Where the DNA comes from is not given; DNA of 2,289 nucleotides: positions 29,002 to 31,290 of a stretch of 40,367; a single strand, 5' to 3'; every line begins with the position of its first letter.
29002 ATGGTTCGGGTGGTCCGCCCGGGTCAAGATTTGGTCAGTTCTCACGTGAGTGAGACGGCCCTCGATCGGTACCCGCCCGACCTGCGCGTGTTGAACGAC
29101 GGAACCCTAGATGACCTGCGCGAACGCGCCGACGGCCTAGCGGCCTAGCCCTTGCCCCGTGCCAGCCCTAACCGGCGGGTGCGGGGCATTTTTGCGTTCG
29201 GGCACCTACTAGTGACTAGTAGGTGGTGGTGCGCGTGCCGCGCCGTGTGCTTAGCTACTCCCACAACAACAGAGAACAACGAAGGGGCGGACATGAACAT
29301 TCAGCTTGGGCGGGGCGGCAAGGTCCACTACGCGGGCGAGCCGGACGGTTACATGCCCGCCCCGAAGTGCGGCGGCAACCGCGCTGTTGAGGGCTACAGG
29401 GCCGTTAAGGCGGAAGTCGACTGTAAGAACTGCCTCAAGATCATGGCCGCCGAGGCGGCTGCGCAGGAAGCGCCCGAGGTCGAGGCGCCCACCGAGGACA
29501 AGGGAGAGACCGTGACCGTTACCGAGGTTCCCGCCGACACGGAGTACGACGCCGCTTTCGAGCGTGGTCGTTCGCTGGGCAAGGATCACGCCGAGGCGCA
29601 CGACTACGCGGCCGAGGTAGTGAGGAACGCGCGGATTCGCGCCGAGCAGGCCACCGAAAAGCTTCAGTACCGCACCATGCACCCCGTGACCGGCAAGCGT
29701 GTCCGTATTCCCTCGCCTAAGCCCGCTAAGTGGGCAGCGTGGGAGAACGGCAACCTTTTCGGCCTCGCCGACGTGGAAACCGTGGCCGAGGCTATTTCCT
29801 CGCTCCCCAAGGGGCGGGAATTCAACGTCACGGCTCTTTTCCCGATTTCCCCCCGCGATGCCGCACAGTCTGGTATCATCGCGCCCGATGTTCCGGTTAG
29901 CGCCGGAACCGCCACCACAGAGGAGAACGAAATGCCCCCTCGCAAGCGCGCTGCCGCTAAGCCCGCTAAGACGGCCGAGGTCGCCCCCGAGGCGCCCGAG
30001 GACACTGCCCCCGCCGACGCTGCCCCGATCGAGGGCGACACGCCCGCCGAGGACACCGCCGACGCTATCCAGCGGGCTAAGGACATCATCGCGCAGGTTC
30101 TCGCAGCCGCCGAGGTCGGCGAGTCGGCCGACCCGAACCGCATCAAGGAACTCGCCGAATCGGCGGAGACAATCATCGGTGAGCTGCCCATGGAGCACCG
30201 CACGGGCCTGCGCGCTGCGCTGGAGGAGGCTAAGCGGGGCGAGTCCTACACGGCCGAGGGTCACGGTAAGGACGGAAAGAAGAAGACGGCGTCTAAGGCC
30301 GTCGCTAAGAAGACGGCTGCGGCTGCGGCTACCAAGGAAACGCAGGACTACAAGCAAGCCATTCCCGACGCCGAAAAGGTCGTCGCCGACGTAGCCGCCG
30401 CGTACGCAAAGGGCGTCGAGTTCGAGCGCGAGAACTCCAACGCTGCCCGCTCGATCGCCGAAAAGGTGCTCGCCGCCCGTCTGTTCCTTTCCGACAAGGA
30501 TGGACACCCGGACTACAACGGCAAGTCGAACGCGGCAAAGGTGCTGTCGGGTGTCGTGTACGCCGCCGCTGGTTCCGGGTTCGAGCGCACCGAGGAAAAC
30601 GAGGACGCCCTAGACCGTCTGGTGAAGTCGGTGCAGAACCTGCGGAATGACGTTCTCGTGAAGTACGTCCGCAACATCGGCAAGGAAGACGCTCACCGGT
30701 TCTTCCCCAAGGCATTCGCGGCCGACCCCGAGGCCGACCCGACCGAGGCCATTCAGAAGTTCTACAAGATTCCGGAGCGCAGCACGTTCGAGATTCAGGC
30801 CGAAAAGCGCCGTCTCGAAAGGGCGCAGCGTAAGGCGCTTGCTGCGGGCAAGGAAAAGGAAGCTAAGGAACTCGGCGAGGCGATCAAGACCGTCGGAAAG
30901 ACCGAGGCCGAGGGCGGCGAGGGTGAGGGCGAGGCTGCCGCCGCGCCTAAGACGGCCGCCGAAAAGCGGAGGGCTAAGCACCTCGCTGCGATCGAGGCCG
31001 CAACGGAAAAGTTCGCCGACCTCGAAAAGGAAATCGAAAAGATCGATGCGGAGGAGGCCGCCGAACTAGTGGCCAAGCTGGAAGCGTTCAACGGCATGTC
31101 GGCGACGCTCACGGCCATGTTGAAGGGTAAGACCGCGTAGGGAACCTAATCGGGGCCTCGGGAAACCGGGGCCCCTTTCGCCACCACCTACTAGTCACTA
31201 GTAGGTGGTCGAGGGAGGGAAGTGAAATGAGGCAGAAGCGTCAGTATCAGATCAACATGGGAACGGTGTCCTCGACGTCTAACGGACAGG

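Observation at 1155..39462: Fourteen copies of a 23-bp palindrome, all intergenic, marking most operon boundaries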

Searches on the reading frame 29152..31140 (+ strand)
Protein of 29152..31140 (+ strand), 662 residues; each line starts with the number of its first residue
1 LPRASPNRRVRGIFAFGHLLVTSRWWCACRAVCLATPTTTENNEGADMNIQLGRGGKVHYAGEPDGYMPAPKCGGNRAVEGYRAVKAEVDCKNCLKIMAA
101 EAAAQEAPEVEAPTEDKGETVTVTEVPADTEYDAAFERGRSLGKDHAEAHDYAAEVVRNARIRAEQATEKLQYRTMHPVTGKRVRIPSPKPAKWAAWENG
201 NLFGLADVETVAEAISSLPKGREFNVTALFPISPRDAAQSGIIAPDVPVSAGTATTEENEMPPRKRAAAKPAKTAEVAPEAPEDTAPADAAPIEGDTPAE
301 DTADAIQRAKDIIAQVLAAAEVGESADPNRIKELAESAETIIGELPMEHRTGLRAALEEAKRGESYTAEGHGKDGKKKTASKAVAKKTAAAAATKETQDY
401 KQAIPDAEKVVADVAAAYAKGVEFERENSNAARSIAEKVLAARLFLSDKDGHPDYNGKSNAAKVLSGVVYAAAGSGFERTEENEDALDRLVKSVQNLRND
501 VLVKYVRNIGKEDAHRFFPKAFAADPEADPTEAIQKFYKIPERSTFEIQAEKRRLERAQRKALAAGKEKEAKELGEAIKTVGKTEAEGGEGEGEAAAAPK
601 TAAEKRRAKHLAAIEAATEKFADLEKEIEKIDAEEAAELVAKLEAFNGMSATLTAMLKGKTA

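Call 10: search_protein_families(library=phrogs, proteins=[window:29152-31140:+], max_evalue=0.001)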
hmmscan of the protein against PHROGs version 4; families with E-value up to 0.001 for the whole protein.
window:29152-31140:+ (662 aa): 2 families
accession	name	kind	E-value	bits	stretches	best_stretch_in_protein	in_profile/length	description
phrog_19947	-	unknown function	2.7e-48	166.1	1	49-643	3-569/621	-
phrog_29596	-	unknown function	5.6e-07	30.1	1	304-644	6-344/358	-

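Call 12: search_dna_similar(query=window:29152-31140:+, collection=phages, mode=protein, max_rows=30)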
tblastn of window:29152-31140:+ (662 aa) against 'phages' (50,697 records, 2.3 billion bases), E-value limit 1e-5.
Records with a match: 6; places in all: 6; records where one place covers at least 80% of the query: 0.
Best place of each record, by identity: <60% 6.
By first word of the organism name: Lomovskayavirus 4; Streptomyces 2.
By host as written in the record: - 4; Streptomyces azureus NRRL B-2655 2.
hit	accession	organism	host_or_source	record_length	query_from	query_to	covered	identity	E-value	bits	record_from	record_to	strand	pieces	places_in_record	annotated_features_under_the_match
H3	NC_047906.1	Streptomyces phage Rowa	Streptomyces azureus NRRL B-2655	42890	45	157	17%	47.8%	2e-15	87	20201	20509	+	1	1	immunity repressor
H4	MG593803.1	Streptomyces phage Rowa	Streptomyces azureus NRRL B-2655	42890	45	157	17%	47.8%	2e-15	87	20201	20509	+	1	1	immunity repressor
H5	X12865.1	Lomovskayavirus C31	-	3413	45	98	8%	50.9%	5e-8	62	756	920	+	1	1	unnamed protein product; repressor protein (AA 1 - 683) | ribosome_binding_site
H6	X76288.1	Lomovskayavirus C31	-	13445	45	98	8%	50.9%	7e-8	62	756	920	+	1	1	unnamed protein product; repressor ORF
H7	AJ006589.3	Lomovskayavirus C31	-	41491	45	98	8%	50.9%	7e-8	62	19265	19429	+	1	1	c: repressor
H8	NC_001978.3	Lomovskayavirus C31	-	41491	45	98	8%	50.9%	7e-8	62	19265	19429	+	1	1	c: repressor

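Call 43: search_protein_families(library=pfam, proteins=[window:29293-31140:+], max_evalue=0.01)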
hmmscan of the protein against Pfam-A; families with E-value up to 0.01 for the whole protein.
window:29293-31140:+ (615 aa): 1 family
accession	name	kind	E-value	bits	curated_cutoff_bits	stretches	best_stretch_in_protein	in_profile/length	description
PF25746.1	Phage_Repressor_c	-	7.8e-37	127.7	27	1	255-599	3-342/352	Streptomyces phage repressor protein c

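Call 58: find_related_loci(query=window:29293-31140:+, collection=viral_contigs, flank=10000)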
Query window:29293-31140:+ (615 aa) in viral_contigs; peptide patterns used: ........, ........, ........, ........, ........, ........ (x = any residue, [..] = any of these).
24 stretches matched a pattern; 1 encode a relative of the query (tblastn E <= 1e-3); 1 distinct loci.
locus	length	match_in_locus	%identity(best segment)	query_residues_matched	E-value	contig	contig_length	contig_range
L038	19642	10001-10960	58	1-505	4e-32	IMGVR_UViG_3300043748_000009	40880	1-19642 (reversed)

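Call 62: find_related_loci(query=A2, collection=viral_contigs, flank=10000)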
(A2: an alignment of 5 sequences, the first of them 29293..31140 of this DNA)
Query A2 (615 aa) in viral_contigs; peptide patterns used: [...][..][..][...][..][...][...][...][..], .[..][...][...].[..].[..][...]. (x = any residue, [..] = any of these).
315 stretches matched a pattern; 10 encode a relative of the query (tblastn E <= 1e-3); 10 distinct loci.
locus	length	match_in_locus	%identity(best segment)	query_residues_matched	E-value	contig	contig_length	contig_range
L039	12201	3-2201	58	30-613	1e-132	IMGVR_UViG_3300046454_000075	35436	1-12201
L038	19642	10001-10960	58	1-505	4e-31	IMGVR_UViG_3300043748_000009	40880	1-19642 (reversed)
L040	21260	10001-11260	53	1-544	3e-21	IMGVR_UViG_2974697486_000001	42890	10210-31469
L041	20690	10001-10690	30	372-610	1e-16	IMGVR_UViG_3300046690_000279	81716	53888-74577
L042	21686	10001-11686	54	3-509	1e-14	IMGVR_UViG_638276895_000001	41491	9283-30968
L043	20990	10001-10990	26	1-521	9e-13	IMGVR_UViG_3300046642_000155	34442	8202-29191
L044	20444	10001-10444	32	372-517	6e-11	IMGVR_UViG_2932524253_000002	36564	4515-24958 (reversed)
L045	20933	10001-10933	27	247-560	5e-8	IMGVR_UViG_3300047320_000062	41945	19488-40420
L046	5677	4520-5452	27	247-560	7e-8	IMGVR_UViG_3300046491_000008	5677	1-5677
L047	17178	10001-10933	27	247-560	8e-8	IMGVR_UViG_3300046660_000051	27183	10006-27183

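Call 67: search_solved_structures(query=window:29293-31140:+, max_evalue=1)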
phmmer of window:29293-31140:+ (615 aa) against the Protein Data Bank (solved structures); distinct sequences matched with E-value up to 1: 0.

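Call 76: find_homologous_proteins(query=window:29293-31140:+, max_evalue=0.00001)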
Query window:29293-31140:+ (615 aa): 12 proteins with E <= 0.00001 among 8000 candidates.
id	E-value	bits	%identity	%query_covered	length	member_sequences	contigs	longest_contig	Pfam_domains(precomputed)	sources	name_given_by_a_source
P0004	0.0e+0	1298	100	100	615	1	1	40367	PF25746.2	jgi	jgi:hypothetical protein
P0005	1.7e-190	653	61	76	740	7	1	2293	PF25746.2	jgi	jgi:hypothetical protein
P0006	1.1e-184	634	58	84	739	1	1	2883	PF25746.2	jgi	jgi:hypothetical protein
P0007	7.7e-181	621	59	86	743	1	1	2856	PF25746.2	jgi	jgi:hypothetical protein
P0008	1.3e-171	590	56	86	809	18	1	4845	PF25746.2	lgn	-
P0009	2.0e-171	590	58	84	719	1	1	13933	PF25746.2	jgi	jgi:hypothetical protein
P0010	5.3e-165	569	62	76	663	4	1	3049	PF25746.2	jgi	jgi:hypothetical protein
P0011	5.6e-150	519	59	76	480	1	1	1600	PF25746.2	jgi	jgi:hypothetical protein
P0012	2.6e-141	491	66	65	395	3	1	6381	PF25746.2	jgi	jgi:hypothetical protein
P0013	5.8e-120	420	50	93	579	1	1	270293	PF25746.2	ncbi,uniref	ncbi:hypothetical protein [Streptomyces noursei]|uniref:hypothetical protein n=1 Tax=Streptomyces no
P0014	4.8e-39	153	58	15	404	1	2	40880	PF25746.2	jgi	jgi:hypothetical protein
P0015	7.3e-30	123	53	18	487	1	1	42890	PF25746.2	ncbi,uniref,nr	ncbi:immunity repressor [Streptomyces phage Rowa]|uniref:Immunity repressor n=1 Tax=Streptomyces pha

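Call 77: find_encoding_contigs(protein=P0013, flank=10000, max_places=2)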
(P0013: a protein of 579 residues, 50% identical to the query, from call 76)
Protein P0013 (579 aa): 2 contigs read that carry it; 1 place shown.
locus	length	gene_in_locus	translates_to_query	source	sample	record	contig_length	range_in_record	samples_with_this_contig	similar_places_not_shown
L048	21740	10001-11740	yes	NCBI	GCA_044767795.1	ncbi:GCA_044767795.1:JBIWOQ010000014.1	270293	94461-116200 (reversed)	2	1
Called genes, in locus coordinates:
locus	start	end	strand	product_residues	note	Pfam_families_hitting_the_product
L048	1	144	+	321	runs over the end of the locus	PF18906:Phage_tube_2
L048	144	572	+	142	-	-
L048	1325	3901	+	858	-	PF10145:PhageMin_Tail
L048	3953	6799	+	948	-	-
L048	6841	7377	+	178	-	-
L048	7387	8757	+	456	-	PF01183:Glyco_hydro_25, PF05257:CHAP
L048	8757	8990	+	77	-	-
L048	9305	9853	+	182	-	PF21448:DNMK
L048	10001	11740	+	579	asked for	PF25746:Phage_Repressor_c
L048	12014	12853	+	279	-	-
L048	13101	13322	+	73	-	-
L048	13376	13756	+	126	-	-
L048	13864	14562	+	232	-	PF18897:Gp3-like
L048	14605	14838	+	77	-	-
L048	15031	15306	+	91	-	-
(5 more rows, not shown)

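Call 80: find_homologous_proteins(query=A3, max_evalue=0.00001)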
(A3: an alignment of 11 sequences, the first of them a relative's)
Query A3 (11 sequences) (615 aa, profile of the alignment): 13 proteins with E <= 0.00001 among 8000 candidates.
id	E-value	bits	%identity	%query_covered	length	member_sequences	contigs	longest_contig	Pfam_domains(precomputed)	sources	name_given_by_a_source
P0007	6.4e-292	988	59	86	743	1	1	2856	PF25746.2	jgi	jgi:hypothetical protein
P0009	8.1e-285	964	58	84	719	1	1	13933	PF25746.2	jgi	jgi:hypothetical protein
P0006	1.6e-284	963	58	84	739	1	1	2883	PF25746.2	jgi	jgi:hypothetical protein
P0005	6.8e-281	951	61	76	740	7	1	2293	PF25746.2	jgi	jgi:hypothetical protein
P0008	1.1e-256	871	56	86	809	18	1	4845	PF25746.2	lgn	-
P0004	1.1e-245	835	100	100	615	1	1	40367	PF25746.2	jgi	jgi:hypothetical protein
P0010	1.4e-237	808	62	76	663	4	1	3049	PF25746.2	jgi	jgi:hypothetical protein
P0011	8.0e-224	763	59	76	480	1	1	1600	PF25746.2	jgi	jgi:hypothetical protein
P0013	1.2e-191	657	50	93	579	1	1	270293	PF25746.2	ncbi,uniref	ncbi:hypothetical protein [Streptomyces noursei]|uniref:hypothetical protein n=1 Tax=Streptomyces no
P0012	9.7e-189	647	66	65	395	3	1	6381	PF25746.2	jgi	jgi:hypothetical protein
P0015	1.4e-142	495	53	18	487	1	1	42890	PF25746.2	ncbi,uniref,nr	ncbi:immunity repressor [Streptomyces phage Rowa]|uniref:Immunity repressor n=1 Tax=Streptomyces pha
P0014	7.8e-138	479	58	15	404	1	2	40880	PF25746.2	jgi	jgi:hypothetical protein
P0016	8.1e-26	109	80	8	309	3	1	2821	-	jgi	jgi:hypothetical protein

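Call 90: predict_structure(alignment_id=A4)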
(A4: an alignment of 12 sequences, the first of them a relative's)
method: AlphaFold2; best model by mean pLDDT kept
length: 615 residues; sequences in the alignment: 12
mean_pLDDT: 60.4   pTM: 0.26
mean pLDDT of the five models: 60.4, 58.3, 58.0, 55.2, 51.9
residues with pLDDT >= 90: 0; 70-90: 275; 50-70: 143; < 50: 197
segments of 3 or more residues with pLDDT < 50: 1-43, 58-80, 187-251, 317-354, 538-552
pLDDT, mean of each block of 10 residues (from residue 1): 32 34 39 29 49 50 32 32 73 79 79 62 69 75 80 84 80 82 60 30 27 31 29 32 30 64 78 67 78 82 76 56 30 37 35 49 63 53 59 60 54 60 54 58 66 72 74 75 77 72 81 84 82 61 33 66 79 80 85 88 86 76
secondary structure, 60 per line:
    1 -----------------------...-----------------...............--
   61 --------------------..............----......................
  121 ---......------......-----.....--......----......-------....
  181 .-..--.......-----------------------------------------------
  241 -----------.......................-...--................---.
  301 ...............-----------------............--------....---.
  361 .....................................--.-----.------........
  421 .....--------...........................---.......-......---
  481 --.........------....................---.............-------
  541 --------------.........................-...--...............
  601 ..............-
elements in order: H44-58 H81-94 H99-120 E124-129 E136-141 E147-151 E154-159 H164-169 E177-181 H187-193 H252-274 H281-296 H300-315 H333-344 H353-356 H360-397 H413-425 H434-460 H464-470 H472-477 H483-491 H498-517 H521-533 H555-579 H586-614
